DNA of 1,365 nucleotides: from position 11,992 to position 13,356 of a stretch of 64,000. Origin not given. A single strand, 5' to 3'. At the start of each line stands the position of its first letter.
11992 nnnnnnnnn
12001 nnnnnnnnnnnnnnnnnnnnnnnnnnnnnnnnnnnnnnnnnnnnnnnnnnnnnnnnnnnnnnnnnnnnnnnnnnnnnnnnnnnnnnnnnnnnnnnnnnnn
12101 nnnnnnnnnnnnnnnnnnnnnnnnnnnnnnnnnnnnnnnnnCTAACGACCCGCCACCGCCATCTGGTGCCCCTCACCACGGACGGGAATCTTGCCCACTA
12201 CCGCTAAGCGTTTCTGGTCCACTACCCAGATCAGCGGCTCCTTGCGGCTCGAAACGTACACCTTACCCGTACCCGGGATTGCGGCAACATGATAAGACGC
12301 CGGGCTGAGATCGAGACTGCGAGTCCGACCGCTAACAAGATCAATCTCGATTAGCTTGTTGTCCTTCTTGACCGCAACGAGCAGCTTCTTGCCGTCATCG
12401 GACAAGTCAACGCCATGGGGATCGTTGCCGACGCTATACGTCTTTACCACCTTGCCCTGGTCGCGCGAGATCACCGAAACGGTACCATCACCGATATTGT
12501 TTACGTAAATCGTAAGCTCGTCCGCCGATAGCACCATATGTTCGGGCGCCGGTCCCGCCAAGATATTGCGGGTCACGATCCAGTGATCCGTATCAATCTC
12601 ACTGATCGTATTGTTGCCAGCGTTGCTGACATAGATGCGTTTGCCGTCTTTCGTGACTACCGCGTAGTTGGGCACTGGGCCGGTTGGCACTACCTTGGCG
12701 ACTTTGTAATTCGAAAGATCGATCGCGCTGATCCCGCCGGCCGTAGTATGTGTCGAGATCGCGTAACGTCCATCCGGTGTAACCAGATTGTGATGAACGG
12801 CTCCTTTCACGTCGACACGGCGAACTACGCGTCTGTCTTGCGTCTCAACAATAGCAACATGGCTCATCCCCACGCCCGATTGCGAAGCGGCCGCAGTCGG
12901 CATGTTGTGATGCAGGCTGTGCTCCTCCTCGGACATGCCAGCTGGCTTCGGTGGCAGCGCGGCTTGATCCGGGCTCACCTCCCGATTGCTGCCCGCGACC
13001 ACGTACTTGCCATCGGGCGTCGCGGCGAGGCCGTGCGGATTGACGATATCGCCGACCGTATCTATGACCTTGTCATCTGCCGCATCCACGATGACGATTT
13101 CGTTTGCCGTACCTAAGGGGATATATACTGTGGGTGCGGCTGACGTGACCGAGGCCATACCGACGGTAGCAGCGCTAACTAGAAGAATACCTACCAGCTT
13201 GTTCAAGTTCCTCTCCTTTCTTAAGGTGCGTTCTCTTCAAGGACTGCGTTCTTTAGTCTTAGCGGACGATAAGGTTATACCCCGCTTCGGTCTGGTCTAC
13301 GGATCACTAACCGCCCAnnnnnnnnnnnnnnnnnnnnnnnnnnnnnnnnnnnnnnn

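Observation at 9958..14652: Promoter-D operon: a candidate periplasmic redox/chaperone module under a metal sensor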

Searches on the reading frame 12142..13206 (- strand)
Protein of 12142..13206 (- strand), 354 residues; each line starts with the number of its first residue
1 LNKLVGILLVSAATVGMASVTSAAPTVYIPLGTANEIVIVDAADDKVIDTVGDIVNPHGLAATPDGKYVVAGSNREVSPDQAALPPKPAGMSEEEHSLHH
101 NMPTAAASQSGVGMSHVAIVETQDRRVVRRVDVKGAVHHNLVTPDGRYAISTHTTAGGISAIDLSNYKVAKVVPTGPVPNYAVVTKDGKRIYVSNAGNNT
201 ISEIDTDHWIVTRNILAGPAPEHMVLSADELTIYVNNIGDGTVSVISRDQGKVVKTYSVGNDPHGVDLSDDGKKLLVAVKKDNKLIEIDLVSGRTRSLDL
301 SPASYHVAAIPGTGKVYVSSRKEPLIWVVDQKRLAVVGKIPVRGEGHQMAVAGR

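Call 3: search_protein_families(library=pfam, proteins=[window:12142-13206:-], max_evalue=0.01)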
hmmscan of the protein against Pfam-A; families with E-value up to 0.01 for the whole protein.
window:12142-13206:- (354 aa): 11 families
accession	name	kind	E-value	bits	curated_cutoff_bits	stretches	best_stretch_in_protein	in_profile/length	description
PF21783.3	YNCE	-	7.8e-13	48.9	27.1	3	134-222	240-329/339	YNCE-like beta-propeller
PF02239.22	Cytochrom_D1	-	6e-07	28.8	25.5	1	115-195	15-95/368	Cytochrome D1 heme domain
PF25174.1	Beta-prop_THOC3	-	3e-06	26.9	305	1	114-289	68-240/272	THOC3 beta-propeller domain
PF16819.11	DUF5074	-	3.9e-06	26.6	27.2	0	33-75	161-202/353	Domain of unknown function (DUF5074)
PF10282.15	Lactonase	-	3.3e-05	23.7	21.7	1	156-256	12-124/344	Lactonase, 7-bladed beta-propeller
PF01436.27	NHL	-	6.5e-05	23.2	20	0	56-71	3-18/28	NHL repeat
PF24684.1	Vgb_lyase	-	0.0011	18.3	50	0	152-280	155-283/290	Virginiamycin B lyase family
PF08450.18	SGL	-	0.0016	18.5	26.3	0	114-260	72-223/246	SMP-30/Gluconolactonase/LRE-like region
PF10411.14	DsbC_N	-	0.0019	18.2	25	0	165-199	19-53/70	Disulfide bond isomerase protein N-terminal domain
PF22494.2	choice_anch_I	-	0.0027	17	32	1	165-295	92-222/489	Choice-of-anchor I domain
PF23586.2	Beta-prop_NWD2_C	-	0.0065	16.1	33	0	123-199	37-114/341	NWD2 C-terminal beta-propeller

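Call 4: search_protein_families(library=ncbifam, proteins=[window:12142-13206:-], max_evalue=0.01)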
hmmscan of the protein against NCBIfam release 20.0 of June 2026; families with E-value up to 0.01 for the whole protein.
window:12142-13206:- (354 aa): 11 families
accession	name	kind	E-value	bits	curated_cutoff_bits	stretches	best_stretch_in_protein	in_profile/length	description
TIGR03866.1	PQQ_ABC_repeats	subfamily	1.6e-31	109.6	287.3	4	228-352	8-133/310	PQQ-dependent catabolism-associated beta-propeller protein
NF052280.1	7_blade_YncE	equivalog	6.2e-22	77.8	400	3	115-194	238-316/338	7-bladed beta-propeller protein YncE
NF052460.1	L-NosZ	equivalog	2e-21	76.1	700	2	115-232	154-271/480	clade III lactonase-type nitrous-oxide reductase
NF052340.1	hydrazine_beta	equivalog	2.4e-20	73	560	2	109-213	52-155/372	hydrazine synthase subunit beta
NF052342.1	hydrazine_BC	exception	6.3e-17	61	1250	2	209-279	71-141/690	hydrazine synthase subunit beta-gamma fusion subunit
TIGR02276.1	beta_rpt_yvtn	repeat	6.6e-16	58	27.85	1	187-225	2-40/42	beta-propeller repeat protein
NF038117.1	choice_anch_I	subfamily_domain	1.1e-05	24.5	300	0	239-278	73-112/458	choice-of-anchor I family protein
TIGR03907.1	QH_beta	equivalog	0.00011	21.5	223.2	0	161-207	15-63/338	quinohemoprotein amine dehydrogenase subunit beta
TIGR04246.1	nitrous_NosZ_Gp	equivalog_domain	0.00011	20.6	625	0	143-274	84-196/578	Sec-dependent nitrous-oxide reductase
NF052453.1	MthilOxMtoX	equivalog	0.0014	17.2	650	0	245-292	46-95/408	methanethiol oxidase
NF048007.1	MmpL3Stblzr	equivalog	0.0022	17.2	600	0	223-295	53-125/366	MmpL3/TtfA transport complex stabilizer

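Call 9: find_homologous_proteins(query=window:12142-13206:-, max_evalue=1e-10)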
Query window:12142-13206:- (354 aa): 1379 proteins with E <= 1e-10 among 8000 candidates; the best 120 are listed.
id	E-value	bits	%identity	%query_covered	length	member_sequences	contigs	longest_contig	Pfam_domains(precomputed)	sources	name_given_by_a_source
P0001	2.5e-224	762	100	100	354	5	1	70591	PF22494.4,PF25174.2,PF21783.3,PF02239.23,PF16819.12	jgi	-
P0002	2.5e-203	693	90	100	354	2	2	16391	PF22494.4,PF10282.16,PF25174.2,PF21783.3,PF02239.23,PF16819.12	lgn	-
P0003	6.7e-202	689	88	100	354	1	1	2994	PF22494.4,PF10282.16,PF25174.2,PF21783.3,PF02239.23,PF16819.12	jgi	jgi:YVTN family beta-propeller protein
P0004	4.3e-193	660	85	100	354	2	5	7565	PF22494.4,PF10282.16,PF25174.2,PF21783.3,PF02239.23,PF16819.12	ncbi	ncbi:MAG: beta-propeller fold lactonase family protein [Acidiferrobacterales bacterium]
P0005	1.1e-170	586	76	100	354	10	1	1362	PF22494.4,PF10282.16,PF25174.2,PF21959.3,PF21783.3,PF02239.23,PF16819.12,PF24684.2,PF01436.28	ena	-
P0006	6.0e-151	521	68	100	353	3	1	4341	PF22494.4,PF10282.16,PF13360.14,PF25174.2,PF21783.3,PF02239.23,PF16819.12,PF23414.2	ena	-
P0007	1.1e-146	507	64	99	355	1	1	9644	PF22494.4,PF10282.16,PF13360.14,PF25174.2,PF21783.3,PF02239.23,PF16819.12,PF01436.28,PF08450.19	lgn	-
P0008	3.0e-144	499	64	99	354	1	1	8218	PF25168.2,PF23586.3,PF13360.14,PF25174.2,PF21959.3,PF21783.3,PF02239.23,PF24684.2,PF01436.28,PF08450.19,PF22494.4,PF10282.16,PF16819.12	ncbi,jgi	-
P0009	1.1e-142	494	67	96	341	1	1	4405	PF22494.4,PF10282.16,PF25174.2,PF21783.3,PF02239.23,PF16819.12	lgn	-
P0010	4.7e-140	485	66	92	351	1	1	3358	PF22494.4,PF10282.16,PF13360.14,PF25174.2,PF21959.3,PF21783.3,PF02239.23,PF16819.12,PF08450.19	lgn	-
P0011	1.4e-138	480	62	98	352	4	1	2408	PF22494.4,PF10282.16,PF13360.14,PF25174.2,PF21783.3,PF02239.23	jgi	jgi:YVTN family beta-propeller protein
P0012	1.1e-136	474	63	98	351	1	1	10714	PF22494.4,PF10282.16,PF13360.14,PF25174.2,PF21959.3,PF21783.3,PF02239.23,PF16819.12,PF08450.19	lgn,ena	-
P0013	4.7e-135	469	61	99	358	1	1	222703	PF22494.4,PF10282.16,PF13360.14,PF25174.2,PF21959.3,PF21783.3,PF02239.23,PF16819.12,PF08450.19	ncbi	-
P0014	1.4e-134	467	62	99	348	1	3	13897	PF22494.4,PF10282.16,PF25174.2,PF07433.18,PF21783.3,PF02239.23,PF16819.12,PF24684.2,PF23414.2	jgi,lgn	-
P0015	3.0e-134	466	62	97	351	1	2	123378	PF22494.4,PF10282.16,PF13360.14,PF25174.2,PF21959.3,PF21783.3,PF02239.23,PF16819.12,PF24684.2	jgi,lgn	-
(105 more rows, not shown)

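Call 12: search_solved_structures(query=A1, max_evalue=0.01, show_alignments=2)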
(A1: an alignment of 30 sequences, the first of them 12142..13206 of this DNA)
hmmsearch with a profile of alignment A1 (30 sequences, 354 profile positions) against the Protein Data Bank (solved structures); distinct sequences matched with E-value up to 0.01: 45.
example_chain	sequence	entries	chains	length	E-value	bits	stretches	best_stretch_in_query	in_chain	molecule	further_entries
1l0q_A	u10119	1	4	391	1.7e-57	198.3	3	148-281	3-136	Surface layer protein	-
5c2v_B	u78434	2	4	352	1.5e-24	89.9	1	177-289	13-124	HYDRAZINE SYNTHASE BETA SUBUNIT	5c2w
3vgz_A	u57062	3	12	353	5.1e-17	65.1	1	111-197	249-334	Uncharacterized protein YncE | PQQ-dependent catabolism-associated beta-propeller protein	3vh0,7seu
3bws_A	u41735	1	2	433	5.7e-17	65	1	222-284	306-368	protein Lp49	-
6tv2_A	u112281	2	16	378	3.5e-10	42.7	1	141-287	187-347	Protein NirF | Protein NirF,Protein NirF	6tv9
3hfq_A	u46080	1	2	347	7.3e-08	35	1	214-291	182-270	uncharacterized protein lp_2219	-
1ri6_A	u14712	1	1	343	1.1e-07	34.5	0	223-312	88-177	putative isomerase ybhE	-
6ren_A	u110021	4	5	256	3.6e-07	32.8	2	184-300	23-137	3fPizza6-SH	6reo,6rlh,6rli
6rtd_A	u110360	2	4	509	5.1e-07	32.3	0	114-196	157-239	Cytochrome c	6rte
4qrj_A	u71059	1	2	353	7.7e-07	31.7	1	215-330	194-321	putative 6-phosphogluconolactonase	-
6rej_A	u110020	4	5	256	8.6e-07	31.5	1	184-295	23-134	Pizza6-SH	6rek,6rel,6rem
3scy_A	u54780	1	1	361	2.1e-06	30.3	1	216-329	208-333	Hypothetical bacterial 6-phosphogluconolactonase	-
6nau_A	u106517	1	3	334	2.6e-06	29.9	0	220-312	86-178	6-phosphogluconolactonase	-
3fgb_A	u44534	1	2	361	4.5e-06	29.1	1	214-297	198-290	uncharacterized protein Q89ZH8_BACTN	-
6igb_A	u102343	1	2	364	6.7e-06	28.6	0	218-287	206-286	Periplasmic gluconolactonase, PpgL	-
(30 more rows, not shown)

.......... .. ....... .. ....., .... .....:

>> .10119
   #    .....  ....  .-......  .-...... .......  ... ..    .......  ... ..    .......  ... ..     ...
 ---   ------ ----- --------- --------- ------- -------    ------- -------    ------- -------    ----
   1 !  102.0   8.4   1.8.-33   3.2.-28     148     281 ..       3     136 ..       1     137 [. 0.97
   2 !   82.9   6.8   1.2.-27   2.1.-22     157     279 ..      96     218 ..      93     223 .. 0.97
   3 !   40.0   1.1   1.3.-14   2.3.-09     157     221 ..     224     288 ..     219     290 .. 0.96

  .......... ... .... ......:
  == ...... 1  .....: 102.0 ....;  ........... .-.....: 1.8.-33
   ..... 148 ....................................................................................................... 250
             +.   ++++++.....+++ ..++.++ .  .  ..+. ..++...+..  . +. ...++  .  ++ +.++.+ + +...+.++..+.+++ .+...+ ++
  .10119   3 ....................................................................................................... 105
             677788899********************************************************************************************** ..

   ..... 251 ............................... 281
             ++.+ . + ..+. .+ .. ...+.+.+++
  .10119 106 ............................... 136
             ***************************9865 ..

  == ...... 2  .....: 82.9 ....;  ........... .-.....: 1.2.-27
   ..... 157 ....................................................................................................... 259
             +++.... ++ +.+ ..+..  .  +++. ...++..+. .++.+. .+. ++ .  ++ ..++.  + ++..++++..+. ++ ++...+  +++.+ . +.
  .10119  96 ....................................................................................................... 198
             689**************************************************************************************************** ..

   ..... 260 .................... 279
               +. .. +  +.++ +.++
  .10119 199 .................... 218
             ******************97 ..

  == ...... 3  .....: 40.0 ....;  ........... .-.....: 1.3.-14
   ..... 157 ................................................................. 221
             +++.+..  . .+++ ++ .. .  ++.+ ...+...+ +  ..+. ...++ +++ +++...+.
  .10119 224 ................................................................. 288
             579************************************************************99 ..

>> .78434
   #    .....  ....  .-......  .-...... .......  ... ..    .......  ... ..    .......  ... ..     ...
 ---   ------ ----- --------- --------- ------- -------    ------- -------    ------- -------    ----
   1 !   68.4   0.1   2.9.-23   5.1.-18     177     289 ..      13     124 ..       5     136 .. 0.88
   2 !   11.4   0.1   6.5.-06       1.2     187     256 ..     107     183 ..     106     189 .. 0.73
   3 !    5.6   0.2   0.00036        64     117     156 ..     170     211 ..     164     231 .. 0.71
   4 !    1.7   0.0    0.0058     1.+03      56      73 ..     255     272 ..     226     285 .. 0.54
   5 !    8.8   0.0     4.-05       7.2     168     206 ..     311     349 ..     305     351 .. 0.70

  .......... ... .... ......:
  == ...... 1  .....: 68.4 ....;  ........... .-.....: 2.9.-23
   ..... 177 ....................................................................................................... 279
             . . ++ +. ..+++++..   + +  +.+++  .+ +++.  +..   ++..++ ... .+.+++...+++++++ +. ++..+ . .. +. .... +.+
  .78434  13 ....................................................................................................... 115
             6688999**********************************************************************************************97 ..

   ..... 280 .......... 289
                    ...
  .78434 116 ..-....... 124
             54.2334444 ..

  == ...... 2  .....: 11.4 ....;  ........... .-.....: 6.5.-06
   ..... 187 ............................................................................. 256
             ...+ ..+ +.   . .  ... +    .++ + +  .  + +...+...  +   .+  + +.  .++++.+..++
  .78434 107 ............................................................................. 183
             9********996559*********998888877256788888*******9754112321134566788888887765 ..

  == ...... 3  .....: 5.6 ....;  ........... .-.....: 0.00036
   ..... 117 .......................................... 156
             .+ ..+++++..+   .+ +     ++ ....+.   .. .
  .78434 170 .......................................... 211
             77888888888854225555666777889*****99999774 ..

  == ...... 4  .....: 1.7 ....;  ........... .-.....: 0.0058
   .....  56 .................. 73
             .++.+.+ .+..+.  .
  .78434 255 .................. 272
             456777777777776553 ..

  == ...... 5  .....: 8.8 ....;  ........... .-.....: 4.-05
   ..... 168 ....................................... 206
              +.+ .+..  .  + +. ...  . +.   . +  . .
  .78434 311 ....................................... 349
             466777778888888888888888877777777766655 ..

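Call 18: find_related_loci(query=A1, collection=genome_contigs, flank=8000)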
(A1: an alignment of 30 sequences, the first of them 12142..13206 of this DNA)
Query A1 (354 aa) in genome_contigs; peptide patterns used: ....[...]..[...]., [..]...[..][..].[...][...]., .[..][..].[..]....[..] (x = any residue, [..] = any of these).
600 stretches matched a pattern (row limit reached: there are more); 311 encode a relative of the query (tblastn E <= 1e-3); the best 80 are kept; 80 distinct loci.
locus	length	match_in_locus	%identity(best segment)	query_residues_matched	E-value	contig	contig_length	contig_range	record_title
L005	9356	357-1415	67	1-354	2e-155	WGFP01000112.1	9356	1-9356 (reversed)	MAG: Acidiferrobacterales bacterium isolate S146_88 k151_458181, whole genome shotgun sequence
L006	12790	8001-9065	63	4-351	6e-144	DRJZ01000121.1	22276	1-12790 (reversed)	MAG TPA_asm: Acidiferrobacteraceae bacterium isolate HyVt-429 HyVt-429_k95_59596, whole genome shotgun sequence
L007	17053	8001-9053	61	1-352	2e-141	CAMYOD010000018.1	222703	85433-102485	MAG: uncultured Gammaproteobacteria bacterium isolate ES_M_Gamma_001 genome assembly, contig: scaffold_18, whole genome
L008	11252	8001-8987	56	25-354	3e-119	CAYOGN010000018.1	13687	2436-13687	MAG TPA_asm: uncultured Gammaproteobacteria bacterium isolate SRP163645_co1_253 genome assembly, contig: k141_2764097, w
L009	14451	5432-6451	52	15-354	3e-118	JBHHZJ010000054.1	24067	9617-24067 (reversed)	MAG: Kiloniellaceae bacterium isolate Maj_1_bin.32 NODE_884_length_24067_cov_17.119898, whole genome shotgun sequence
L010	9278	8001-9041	52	1-351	5e-118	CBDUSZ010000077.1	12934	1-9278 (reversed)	MAG TPA_asm: uncultured bacterium isolate SRR21487745_binner13_Refined_35 genome assembly, contig: ERZ25073593.979, whol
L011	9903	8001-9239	47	9-351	2e-117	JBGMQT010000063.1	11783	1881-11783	MAG: Acidiferrobacterales bacterium isolate N04_metabat2_bin.86 NODE_2552_length_11783_cov_18.082879, whole genome shotg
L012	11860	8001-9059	51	1-354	4e-117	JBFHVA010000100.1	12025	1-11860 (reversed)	MAG: Gammaproteobacteria bacterium isolate Mix_sand09.2021.07.G.31 k141_700487_length_12025_cov_30.4705, whole genome sh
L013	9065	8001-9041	51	1-351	2e-116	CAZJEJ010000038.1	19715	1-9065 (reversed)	MAG TPA_asm: uncultured Gammaproteobacteria bacterium isolate binchicken_co121_47 genome assembly, contig: NODE_1618_len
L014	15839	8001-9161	50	9-351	9e-116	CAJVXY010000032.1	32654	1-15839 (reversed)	MAG TPA_asm: uncultured Acidiferrobacteraceae bacterium isolate DRR093004_bin.13_MetaBAT_v2.12.1_MAG genome assembly, co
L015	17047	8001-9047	51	1-349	6e-114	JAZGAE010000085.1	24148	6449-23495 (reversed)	MAG: Alphaproteobacteria bacterium isolate SCS1bin.19 SCS1bin.19_85, whole genome shotgun sequence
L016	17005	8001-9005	51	15-349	2e-113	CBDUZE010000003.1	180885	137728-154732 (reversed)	MAG TPA_asm: uncultured Alphaproteobacteria bacterium isolate SRR22302348_concoct_16 genome assembly, contig: ERZ2507359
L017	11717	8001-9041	50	1-351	3e-113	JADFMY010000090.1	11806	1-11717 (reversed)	MAG: Proteobacteria bacterium isolate B5T3L11 B5T3L11_NODE5818, whole genome shotgun sequence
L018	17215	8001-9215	46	3-351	4e-113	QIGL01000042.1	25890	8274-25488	MAG: Acidiferrobacteraceae bacterium isolate SZUA-150 Ga0063293_10003096, whole genome shotgun sequence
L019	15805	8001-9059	48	1-354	2e-112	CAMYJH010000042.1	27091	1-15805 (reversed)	MAG: uncultured Gammaproteobacteria bacterium isolate ES_M_Gamma_018 genome assembly, contig: scaffold_1145, whole genom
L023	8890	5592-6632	52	8-349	2e-109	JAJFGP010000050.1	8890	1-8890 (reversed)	MAG: Kiloniellaceae bacterium isolate OFTM340 OFTM340_49, whole genome shotgun sequence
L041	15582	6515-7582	48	23-351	1e-102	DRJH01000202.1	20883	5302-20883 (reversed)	MAG TPA_asm: Gammaproteobacteria bacterium isolate HyVt-412 HyVt-412_k95_16751, whole genome shotgun sequence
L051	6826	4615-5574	47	1-351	9e-101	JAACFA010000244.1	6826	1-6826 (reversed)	MAG: Gammaproteobacteria bacterium isolate bin.4 scaffold_21312, whole genome shotgun sequence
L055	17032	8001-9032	46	4-351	4e-99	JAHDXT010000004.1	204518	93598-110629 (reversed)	MAG: Hyphomicrobiaceae bacterium isolate PRO8 NODE_188_length_204518_cov_20.588483, whole genome shotgun sequence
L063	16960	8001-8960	49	8-351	5e-98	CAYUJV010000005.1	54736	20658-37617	MAG TPA_asm: uncultured Burkholderiales bacterium isolate SRP290908_co1_82 genome assembly, contig: NODE_603_length_5473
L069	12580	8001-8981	49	23-349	9e-97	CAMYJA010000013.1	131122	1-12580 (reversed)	MAG: uncultured Hyphomicrobiaceae bacterium isolate ES_Alpha_15 genome assembly, contig: scaffold_483, whole genome shot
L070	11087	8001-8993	51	17-349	2e-96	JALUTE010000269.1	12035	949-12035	MAG: Methyloligella sp. isolate S146_metabat2_scaf2bin.230 S146_NODE_2950_length_12035_cov_2.635791, whole genome shotgu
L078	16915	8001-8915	51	23-351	2e-95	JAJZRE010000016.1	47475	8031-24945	MAG: Proteobacteria bacterium isolate SKS1.bin78 NODE_1251_length_47475_cov_46.421327, whole genome shotgun sequence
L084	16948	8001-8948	48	12-351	7e-95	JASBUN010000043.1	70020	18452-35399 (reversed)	MAG: Gammaproteobacteria bacterium isolate BWSM_72 k141_2092461, whole genome shotgun sequence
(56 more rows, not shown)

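Call 20: predict_structure(alignment_id=A1)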
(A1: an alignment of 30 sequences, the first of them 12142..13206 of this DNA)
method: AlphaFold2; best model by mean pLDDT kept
length: 354 residues; sequences in the alignment: 30
mean_pLDDT: 89.7   pTM: 0.83
mean pLDDT of the five models: 89.7, 88.2, 87.8, 87.5, 87.4
residues with pLDDT >= 90: 281; 70-90: 21; 50-70: 41; < 50: 11
segments of 3 or more residues with pLDDT < 50: 102-109
pLDDT, mean of each block of 10 residues (from residue 1): 54 52 87 94 96 93 97 84 60 65 43 91 95 96 98 96 98 96 98 97 98 98 98 98 98 98 97 97 98 97 96 96 95 97 92 84
secondary structure, 60 per line:
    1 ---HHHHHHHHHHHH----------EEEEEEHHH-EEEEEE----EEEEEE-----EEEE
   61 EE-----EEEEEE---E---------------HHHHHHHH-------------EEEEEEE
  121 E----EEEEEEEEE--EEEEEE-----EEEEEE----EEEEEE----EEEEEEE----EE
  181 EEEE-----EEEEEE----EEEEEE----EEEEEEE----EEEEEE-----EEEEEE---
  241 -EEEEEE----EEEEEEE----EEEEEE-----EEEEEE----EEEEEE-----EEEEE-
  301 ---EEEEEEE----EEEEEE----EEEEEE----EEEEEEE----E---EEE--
elements in order: H4-15 E26-31 E36-41 E46-51 E57-62 E68-73 H93-100 E114-121 E126-134 E137-142 E148-153 E158-163 E168-174 E179-184 E190-195 E200-205 E210-216 E221-226 E232-237 E242-247 E252-258 E263-268 E274-279 E284-289 E295-299 E304-310 E315-320 E325-330 E335-341 E350-352

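Call 23: fold_search(model_id=the predicted structure, library=pdb)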
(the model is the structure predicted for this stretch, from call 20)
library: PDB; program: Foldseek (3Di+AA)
matches with E <= 10: 1978; with E <= 0.001: 1835
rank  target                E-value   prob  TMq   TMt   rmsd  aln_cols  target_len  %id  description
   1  1l0q_A                2.7e-22  1.00  0.78  0.71   3.0       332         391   23  Tandem YVTN beta-propeller and PKD domains from an archaeal surface layer protein (released 2002-11-06)
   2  5c2v_B                3.3e-16  1.00  0.64  0.64   4.9       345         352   18  Kuenenia stuttgartiensis Hydrazine Synthase (released 2015-10-14)
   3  6tv2_A                6.6e-16  1.00  0.65  0.62   4.4       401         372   14  Heme d1 biosynthesis associated Protein NirF (released 2020-04-22)
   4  6igb_A                2.9e-15  1.00  0.69  0.68   5.2       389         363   16  the structure of Pseudomonas aeruginosa Periplasmic gluconolactonase, PpgL (released 2018-11-21)
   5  3scy                  4.0e-15  1.00  0.69  0.69   4.1       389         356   14  Crystal structure of a putative 6-phosphogluconolactonase (BF1038) from Bacteroides fragilis NCTC 9343 at 1.50 A resolut (released 2011-07-20)
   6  6nau_A                6.9e-15  1.00  0.73  0.77   3.7       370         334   14  1.55 Angstrom Resolution Crystal Structure of 6-phosphogluconolactonase from Klebsiella pneumoniae (released 2018-12-19)
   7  3fgb_A                1.5e-14  1.00  0.70  0.71   3.7       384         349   16  Crystal structure of the Q89ZH8_BACTN protein from Bacteroides thetaiotaomicron. Northeast Structural Genomics Consort (released 2008-12-23)
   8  1ri6                  1.5e-14  1.00  0.73  0.78   3.3       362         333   14  Structure of a putative isomerase from E. coli (released 2003-11-25)
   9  9n74_LQ               1.8e-14  1.00  0.66  0.30  12.3       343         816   13  SSU processome maturation and disassembly, State H (released 2025-10-29)
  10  9n73_LQ               1.9e-14  1.00  0.63  0.28  10.4       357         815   13  SSU processome maturation and disassembly, State G (released 2025-10-29)
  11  3fgb_B                2.2e-14  1.00  0.70  0.71   3.8       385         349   16  Crystal structure of the Q89ZH8_BACTN protein from Bacteroides thetaiotaomicron. Northeast Structural Genomics Consort (released 2008-12-23)
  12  3u4y_B                2.5e-14  1.00  0.70  0.77   3.7       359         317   14  The crystal structure of a functionally unknown protein (Dtox_1751) from Desulfotomaculum acetoxidans DSM 771. (released 2011-10-26)
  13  8gfv_B                2.9e-14  1.00  0.65  0.69   2.3       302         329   11  CryoEM structure of beta-2-adrenergic receptor in complex with GTP-bound Gs heterotrimer (transition intermediate #1 o (released 2024-03-06)
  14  5mzh_A                2.9e-14  1.00  0.65  0.57   4.0       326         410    9  Crystal structure of ODA16 from Chlamydomonas reinhardtii (released 2017-03-22)
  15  6tpo                  2.9e-14  1.00  0.63  0.45   9.0       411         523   12  Conformation of cd1 nitrite reductase NirS without bound heme d1 (released 2020-11-18)
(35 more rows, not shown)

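Call 29: find_encoding_contigs(protein=P0001, flank=6000, max_places=6)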
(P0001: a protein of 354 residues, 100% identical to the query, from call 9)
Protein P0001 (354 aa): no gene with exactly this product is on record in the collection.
